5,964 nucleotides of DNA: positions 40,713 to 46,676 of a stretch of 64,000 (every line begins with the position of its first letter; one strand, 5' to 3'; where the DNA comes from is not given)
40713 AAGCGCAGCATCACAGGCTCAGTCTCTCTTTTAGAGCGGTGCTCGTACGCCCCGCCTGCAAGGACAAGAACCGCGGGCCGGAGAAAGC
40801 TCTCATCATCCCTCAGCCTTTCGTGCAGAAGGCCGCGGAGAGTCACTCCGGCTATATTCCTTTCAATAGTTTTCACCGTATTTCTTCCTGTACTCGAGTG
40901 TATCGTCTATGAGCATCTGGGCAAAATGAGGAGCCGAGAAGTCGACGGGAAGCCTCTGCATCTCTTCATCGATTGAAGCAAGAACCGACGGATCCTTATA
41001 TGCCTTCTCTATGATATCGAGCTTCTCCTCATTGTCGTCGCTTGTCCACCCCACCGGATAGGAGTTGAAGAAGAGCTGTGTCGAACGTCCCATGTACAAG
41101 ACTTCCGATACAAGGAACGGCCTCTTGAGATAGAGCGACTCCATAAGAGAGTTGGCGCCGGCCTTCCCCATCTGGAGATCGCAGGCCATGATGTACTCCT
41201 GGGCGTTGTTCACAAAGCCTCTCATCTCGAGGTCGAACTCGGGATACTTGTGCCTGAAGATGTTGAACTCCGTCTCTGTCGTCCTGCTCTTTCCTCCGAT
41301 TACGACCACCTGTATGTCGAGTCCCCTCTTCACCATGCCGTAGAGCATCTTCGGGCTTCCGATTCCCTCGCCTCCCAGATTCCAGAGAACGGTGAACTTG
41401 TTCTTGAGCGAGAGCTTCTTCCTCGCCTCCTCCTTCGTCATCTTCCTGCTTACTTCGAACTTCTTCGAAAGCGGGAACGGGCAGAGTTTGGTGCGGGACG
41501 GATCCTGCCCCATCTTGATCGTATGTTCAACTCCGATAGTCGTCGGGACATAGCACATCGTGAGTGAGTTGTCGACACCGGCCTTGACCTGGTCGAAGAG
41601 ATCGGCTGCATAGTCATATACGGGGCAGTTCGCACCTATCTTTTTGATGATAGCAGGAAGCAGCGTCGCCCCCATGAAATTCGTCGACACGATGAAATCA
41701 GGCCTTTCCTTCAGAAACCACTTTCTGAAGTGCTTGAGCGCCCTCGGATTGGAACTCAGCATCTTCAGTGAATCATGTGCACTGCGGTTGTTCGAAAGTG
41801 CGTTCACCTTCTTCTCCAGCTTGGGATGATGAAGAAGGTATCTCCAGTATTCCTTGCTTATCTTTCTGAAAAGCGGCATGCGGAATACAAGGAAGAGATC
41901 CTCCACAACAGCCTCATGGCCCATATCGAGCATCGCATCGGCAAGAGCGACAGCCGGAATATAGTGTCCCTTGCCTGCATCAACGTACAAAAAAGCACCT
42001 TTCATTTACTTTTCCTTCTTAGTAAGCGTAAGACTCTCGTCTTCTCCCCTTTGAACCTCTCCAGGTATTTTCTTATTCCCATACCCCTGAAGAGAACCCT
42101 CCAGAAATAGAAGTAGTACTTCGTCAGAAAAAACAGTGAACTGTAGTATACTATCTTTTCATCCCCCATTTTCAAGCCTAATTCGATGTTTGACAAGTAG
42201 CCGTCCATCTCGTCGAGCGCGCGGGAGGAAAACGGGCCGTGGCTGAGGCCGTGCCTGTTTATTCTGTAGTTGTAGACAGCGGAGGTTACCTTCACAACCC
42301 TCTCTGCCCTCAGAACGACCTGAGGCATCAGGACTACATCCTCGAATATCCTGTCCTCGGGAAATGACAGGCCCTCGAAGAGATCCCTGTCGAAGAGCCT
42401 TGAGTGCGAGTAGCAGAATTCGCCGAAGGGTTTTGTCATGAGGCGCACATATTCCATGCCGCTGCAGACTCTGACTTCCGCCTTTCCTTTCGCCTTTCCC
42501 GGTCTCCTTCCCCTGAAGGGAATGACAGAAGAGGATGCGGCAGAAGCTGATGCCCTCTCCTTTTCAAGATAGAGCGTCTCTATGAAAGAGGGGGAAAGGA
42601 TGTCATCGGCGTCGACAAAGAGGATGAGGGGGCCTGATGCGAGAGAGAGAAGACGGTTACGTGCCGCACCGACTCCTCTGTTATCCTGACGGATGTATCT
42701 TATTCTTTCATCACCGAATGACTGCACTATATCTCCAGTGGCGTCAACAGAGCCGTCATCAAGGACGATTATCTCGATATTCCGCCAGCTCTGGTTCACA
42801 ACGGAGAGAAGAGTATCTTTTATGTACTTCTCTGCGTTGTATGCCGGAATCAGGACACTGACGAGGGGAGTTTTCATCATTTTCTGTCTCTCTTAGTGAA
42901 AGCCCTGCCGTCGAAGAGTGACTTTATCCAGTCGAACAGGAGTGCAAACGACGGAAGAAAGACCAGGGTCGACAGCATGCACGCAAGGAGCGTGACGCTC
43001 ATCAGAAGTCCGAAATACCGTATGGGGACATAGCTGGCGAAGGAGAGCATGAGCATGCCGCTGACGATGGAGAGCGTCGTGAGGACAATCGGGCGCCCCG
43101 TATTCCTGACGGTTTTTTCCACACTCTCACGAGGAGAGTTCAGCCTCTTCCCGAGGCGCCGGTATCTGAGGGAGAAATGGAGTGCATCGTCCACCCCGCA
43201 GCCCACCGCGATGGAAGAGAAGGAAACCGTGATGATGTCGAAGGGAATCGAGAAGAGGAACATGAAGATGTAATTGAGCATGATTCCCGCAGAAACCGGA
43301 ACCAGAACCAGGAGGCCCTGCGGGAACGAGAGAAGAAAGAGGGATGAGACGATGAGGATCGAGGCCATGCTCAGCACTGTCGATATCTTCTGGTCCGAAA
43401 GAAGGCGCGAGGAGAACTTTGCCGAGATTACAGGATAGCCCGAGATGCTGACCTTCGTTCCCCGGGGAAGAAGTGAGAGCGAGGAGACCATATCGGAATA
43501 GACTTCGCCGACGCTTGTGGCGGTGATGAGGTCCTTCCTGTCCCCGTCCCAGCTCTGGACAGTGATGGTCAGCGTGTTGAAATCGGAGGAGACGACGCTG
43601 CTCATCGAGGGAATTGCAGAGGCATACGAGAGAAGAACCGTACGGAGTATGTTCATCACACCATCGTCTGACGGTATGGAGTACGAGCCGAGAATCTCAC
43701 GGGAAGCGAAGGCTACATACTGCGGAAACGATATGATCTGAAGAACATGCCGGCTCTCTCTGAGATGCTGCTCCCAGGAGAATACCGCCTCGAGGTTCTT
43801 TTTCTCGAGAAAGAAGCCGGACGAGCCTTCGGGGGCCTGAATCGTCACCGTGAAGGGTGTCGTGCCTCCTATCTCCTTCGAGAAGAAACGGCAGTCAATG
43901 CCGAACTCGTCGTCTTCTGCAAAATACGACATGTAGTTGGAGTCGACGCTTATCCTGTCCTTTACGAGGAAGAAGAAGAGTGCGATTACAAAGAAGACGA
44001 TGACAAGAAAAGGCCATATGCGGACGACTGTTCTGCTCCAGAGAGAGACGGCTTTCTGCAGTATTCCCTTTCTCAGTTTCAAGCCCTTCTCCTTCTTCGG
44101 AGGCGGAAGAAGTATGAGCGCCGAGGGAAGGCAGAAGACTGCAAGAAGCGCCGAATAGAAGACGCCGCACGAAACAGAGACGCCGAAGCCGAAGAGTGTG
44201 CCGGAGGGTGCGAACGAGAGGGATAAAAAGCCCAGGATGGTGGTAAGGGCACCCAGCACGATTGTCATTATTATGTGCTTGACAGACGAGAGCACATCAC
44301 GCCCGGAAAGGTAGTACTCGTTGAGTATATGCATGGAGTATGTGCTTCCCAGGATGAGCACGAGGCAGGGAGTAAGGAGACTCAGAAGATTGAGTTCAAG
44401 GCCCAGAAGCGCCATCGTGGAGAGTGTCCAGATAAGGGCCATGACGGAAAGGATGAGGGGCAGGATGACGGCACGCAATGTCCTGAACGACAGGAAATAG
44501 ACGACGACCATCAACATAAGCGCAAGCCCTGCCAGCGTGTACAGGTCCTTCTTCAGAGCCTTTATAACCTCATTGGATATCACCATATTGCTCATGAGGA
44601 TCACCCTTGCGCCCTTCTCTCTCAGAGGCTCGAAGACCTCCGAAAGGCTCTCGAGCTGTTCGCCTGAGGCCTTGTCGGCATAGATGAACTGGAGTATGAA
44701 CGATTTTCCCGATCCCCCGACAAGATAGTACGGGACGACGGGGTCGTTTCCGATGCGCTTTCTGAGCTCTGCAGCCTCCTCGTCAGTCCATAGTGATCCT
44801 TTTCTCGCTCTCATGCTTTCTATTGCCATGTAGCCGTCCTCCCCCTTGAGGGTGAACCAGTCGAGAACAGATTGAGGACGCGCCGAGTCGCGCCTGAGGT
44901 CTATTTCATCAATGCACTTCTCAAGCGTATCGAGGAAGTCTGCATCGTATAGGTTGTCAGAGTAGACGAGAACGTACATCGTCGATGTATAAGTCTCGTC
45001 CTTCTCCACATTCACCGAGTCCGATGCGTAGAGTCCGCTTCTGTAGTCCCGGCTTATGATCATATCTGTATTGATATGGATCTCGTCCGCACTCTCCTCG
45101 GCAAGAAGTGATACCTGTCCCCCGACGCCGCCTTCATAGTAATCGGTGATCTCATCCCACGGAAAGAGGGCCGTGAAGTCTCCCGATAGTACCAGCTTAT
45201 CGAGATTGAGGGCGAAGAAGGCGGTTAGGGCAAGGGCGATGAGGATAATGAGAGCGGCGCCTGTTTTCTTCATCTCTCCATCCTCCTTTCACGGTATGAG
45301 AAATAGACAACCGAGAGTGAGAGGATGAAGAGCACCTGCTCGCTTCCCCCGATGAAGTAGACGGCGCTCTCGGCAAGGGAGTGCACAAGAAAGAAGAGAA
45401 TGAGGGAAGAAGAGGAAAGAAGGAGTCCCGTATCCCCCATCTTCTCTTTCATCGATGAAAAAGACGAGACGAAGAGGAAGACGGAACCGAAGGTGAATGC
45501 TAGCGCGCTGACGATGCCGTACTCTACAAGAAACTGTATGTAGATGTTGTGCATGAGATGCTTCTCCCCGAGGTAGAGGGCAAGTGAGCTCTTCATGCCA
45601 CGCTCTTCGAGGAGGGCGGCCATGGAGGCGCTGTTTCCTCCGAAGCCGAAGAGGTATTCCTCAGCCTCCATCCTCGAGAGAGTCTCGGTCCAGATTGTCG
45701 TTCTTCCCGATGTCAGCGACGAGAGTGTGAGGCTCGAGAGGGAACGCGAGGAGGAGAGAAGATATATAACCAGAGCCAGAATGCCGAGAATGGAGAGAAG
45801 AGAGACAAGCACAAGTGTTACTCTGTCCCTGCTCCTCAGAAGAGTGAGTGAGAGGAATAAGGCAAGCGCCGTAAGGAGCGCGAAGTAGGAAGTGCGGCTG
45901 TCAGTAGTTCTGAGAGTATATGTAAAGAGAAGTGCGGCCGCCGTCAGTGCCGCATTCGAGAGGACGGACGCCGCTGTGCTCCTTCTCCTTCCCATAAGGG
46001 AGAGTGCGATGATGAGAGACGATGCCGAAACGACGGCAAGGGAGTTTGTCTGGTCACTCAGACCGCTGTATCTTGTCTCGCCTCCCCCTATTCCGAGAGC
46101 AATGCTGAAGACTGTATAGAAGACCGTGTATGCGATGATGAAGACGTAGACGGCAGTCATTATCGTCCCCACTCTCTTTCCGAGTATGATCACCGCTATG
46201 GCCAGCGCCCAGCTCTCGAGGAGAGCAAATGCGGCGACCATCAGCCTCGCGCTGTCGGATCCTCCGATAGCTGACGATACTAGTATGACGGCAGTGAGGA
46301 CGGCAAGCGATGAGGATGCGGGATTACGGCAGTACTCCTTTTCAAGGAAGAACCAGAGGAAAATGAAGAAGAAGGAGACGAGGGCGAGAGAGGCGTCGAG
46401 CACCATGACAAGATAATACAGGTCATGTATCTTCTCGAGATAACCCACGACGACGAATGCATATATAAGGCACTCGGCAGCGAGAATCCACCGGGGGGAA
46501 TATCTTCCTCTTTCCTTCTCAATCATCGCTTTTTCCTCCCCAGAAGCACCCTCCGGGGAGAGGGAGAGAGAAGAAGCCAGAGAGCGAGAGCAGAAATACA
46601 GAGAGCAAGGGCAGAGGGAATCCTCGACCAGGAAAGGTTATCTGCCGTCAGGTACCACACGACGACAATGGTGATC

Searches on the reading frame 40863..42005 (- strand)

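Call 46: search_protein_families(library=pfam, proteins=[window:40863-42005:-], max_evalue=0.00001)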
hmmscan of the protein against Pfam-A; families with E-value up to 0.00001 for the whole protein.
window:40863-42005:- (380 aa): 1 family
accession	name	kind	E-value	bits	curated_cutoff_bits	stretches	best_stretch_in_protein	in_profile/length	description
PF04101.22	Glyco_tran_28_C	-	1.6e-06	28.7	22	1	227-299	28-96/166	Glycosyltransferase family 28 C-terminal domain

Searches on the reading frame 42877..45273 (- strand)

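Call 46: search_protein_families(library=pfam, proteins=[window:42877-45273:-], max_evalue=0.00001)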
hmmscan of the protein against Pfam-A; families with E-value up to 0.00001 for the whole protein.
window:42877-45273:- (798 aa): 1 family
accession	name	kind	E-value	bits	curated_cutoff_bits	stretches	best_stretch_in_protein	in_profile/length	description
PF03176.21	MMPL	-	4.3e-26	92.1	20.5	2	557-780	77-302/333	MMPL family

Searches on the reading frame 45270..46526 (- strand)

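Call 46: search_protein_families(library=pfam, proteins=[window:45270-46526:-], max_evalue=0.00001)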
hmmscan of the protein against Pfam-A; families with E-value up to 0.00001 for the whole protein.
window:45270-46526:- (418 aa): 1 family
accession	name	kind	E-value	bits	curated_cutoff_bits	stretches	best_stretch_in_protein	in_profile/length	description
PF04932.20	Wzy_C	-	1.6e-12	47.9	31.7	1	197-344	2-148/149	O-Antigen ligase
